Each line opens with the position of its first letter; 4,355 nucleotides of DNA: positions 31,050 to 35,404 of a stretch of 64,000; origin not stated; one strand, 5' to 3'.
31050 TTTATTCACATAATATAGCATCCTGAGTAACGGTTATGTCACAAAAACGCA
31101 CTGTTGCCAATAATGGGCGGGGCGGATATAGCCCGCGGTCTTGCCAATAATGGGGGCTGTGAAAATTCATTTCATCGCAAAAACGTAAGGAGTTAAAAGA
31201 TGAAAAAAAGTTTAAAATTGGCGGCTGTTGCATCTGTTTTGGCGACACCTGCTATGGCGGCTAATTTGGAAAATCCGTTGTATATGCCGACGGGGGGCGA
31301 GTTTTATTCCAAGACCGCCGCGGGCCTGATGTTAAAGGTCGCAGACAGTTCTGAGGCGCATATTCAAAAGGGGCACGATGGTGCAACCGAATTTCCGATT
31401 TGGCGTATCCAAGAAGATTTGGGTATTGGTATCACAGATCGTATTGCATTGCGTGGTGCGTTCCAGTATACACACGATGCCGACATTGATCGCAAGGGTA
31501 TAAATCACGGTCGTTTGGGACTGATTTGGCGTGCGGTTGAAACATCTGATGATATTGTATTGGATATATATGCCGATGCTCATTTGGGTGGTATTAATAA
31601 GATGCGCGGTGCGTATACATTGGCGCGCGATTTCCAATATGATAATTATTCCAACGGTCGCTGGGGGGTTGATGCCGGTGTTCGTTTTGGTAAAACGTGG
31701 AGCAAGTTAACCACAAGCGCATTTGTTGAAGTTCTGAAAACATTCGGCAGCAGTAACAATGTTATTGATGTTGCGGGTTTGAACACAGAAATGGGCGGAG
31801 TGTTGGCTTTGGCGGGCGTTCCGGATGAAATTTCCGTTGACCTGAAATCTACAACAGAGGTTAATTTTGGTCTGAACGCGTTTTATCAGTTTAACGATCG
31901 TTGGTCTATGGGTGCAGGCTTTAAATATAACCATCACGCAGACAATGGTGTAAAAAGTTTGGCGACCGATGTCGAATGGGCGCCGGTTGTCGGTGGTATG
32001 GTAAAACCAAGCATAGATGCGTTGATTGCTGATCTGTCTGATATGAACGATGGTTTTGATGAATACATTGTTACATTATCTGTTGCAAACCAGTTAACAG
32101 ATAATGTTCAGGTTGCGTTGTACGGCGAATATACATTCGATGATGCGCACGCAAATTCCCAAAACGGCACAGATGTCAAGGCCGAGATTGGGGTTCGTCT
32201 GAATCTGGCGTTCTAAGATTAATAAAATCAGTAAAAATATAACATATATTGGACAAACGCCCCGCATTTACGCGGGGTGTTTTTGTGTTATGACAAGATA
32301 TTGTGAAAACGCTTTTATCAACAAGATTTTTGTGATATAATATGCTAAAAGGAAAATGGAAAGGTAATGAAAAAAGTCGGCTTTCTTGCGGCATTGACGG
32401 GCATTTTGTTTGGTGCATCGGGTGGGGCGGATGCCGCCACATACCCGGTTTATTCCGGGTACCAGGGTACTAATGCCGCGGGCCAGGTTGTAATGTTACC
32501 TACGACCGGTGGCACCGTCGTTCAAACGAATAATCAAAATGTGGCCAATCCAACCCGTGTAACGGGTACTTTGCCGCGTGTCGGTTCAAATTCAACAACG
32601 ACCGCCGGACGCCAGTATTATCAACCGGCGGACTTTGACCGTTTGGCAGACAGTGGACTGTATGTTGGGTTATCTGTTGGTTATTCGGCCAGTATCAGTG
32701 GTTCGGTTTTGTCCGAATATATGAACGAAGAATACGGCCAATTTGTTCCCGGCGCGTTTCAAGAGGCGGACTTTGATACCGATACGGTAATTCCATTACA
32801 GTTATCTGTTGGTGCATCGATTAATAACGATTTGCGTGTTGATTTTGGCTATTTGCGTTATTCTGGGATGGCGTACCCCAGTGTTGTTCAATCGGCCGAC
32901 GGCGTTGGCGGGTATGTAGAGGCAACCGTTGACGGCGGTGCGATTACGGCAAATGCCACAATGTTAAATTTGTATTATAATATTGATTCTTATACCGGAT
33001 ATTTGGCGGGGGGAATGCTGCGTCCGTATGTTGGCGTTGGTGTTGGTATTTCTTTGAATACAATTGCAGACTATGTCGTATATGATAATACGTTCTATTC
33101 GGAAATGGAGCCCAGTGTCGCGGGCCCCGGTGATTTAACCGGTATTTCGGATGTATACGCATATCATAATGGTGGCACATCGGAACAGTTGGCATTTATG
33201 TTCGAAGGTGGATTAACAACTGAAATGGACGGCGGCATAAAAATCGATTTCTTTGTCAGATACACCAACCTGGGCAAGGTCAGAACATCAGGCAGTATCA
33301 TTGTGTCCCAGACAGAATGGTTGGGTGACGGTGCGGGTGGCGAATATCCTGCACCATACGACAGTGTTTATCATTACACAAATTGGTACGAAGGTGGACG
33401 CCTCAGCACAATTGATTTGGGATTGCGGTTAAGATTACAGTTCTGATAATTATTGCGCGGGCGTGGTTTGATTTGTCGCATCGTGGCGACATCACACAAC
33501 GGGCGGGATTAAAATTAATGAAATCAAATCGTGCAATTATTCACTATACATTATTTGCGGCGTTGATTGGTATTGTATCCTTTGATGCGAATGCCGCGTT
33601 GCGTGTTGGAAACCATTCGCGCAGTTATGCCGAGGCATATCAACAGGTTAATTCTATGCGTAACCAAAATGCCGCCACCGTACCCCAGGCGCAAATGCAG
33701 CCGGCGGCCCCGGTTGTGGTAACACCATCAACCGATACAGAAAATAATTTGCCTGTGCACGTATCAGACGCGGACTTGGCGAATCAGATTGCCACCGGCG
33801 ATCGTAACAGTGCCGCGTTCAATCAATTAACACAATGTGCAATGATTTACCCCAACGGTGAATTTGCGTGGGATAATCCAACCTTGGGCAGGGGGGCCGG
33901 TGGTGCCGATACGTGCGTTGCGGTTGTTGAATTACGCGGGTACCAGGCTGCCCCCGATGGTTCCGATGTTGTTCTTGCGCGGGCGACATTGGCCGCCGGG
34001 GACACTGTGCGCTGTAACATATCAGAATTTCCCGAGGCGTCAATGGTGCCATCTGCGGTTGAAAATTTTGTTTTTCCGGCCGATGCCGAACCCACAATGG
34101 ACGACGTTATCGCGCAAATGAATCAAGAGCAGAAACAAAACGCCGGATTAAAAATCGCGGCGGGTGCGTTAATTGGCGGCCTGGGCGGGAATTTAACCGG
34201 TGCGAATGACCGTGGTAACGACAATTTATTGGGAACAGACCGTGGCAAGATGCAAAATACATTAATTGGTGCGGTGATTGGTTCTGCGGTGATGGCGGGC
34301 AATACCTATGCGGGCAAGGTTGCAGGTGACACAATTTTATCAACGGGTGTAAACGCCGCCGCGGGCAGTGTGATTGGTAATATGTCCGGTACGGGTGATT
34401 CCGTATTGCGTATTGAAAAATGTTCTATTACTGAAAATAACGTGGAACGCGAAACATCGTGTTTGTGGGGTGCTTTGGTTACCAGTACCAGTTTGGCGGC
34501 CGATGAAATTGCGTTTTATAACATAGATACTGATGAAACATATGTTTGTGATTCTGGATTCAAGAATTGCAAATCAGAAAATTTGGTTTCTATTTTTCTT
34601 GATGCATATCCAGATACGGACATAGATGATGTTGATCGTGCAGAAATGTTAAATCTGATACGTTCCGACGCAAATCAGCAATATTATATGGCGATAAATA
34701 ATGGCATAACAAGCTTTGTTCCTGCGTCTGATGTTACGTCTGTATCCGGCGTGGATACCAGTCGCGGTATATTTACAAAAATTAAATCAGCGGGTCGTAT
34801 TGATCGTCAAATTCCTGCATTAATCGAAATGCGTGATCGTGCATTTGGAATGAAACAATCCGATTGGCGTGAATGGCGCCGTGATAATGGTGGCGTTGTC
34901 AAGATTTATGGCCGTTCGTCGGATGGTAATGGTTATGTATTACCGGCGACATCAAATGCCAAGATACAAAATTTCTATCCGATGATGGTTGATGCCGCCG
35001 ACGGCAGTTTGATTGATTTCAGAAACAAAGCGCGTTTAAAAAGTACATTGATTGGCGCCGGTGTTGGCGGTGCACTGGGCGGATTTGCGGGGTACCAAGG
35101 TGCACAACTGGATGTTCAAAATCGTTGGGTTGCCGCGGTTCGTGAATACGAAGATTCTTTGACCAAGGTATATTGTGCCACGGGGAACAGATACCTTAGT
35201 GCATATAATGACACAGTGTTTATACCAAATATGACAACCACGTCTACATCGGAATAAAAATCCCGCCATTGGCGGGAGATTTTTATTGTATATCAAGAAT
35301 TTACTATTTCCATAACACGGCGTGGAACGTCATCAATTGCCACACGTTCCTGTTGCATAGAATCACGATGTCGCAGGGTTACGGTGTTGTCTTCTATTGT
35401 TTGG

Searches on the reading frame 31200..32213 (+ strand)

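Call 13: search_protein_families(library=pfam, proteins=[window:31200-32213:+], max_evalue=0.001)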
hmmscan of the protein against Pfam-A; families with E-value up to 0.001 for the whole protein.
window:31200-32213:+ (338 aa): 2 families
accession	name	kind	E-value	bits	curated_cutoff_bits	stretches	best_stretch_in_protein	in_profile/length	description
PF03349.22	Toluene_X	-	0.0003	19.8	29.7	0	219-254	138-172/421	Outer membrane protein transport protein (OMPP1/FadL/TodX)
PF13505.12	OMP_b-brl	-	0.00073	20.2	28.7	0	216-333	39-135/175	Outer membrane protein beta-barrel domain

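Call 52: search_protein_families(library=ncbifam, proteins=[window:31200-32213:+], max_evalue=0.01)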
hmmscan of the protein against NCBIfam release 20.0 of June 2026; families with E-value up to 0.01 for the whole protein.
window:31200-32213:+ (338 aa): 1 family
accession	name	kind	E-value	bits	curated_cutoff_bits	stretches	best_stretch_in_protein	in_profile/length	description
TIGR04565.1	OMP_myx_plus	subfamily_domain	0.0034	17.4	60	0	218-254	10-46/161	outer membrane beta-barrel domain-containing protein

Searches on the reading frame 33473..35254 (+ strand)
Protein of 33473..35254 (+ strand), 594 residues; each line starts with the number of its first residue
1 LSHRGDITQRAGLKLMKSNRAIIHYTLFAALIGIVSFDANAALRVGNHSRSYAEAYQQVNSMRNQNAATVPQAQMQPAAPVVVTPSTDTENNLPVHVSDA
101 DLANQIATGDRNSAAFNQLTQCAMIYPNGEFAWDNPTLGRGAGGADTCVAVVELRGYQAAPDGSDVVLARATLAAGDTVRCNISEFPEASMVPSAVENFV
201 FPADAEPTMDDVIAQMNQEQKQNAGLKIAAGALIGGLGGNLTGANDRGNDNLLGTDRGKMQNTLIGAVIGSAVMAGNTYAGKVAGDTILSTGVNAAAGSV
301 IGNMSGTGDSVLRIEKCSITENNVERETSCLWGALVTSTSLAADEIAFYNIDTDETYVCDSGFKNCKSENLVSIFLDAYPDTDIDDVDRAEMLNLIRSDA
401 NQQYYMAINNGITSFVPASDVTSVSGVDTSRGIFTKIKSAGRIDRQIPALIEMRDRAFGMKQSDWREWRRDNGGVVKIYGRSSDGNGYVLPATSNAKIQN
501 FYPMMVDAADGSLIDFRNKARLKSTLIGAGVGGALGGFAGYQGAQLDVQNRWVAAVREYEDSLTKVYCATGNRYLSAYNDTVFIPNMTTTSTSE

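Call 21: search_protein_families(library=pfam, proteins=[window:33473-35254:+], max_evalue=0.001)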
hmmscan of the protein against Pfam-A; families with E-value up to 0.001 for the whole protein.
window:33473-35254:+ (594 aa): 1 family
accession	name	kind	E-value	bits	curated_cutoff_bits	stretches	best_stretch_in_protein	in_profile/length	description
PF13441.11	Gly-zipper_YMGG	-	3.8e-05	23.7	28.9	0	520-542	23-45/45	YMGG-like Gly-zipper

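Call 52: search_protein_families(library=ncbifam, proteins=[window:33473-35254:+], max_evalue=0.01)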
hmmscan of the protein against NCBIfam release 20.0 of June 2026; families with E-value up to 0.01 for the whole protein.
window:33473-35254:+ (594 aa): 1 family
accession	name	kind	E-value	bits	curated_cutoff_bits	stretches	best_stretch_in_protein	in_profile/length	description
NF053611.1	YiaD_Gzip_OmpA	equivalog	0.0067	16.1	175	0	495-542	24-70/206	YiaD family glycine zipper/OmpA-like lipoprotein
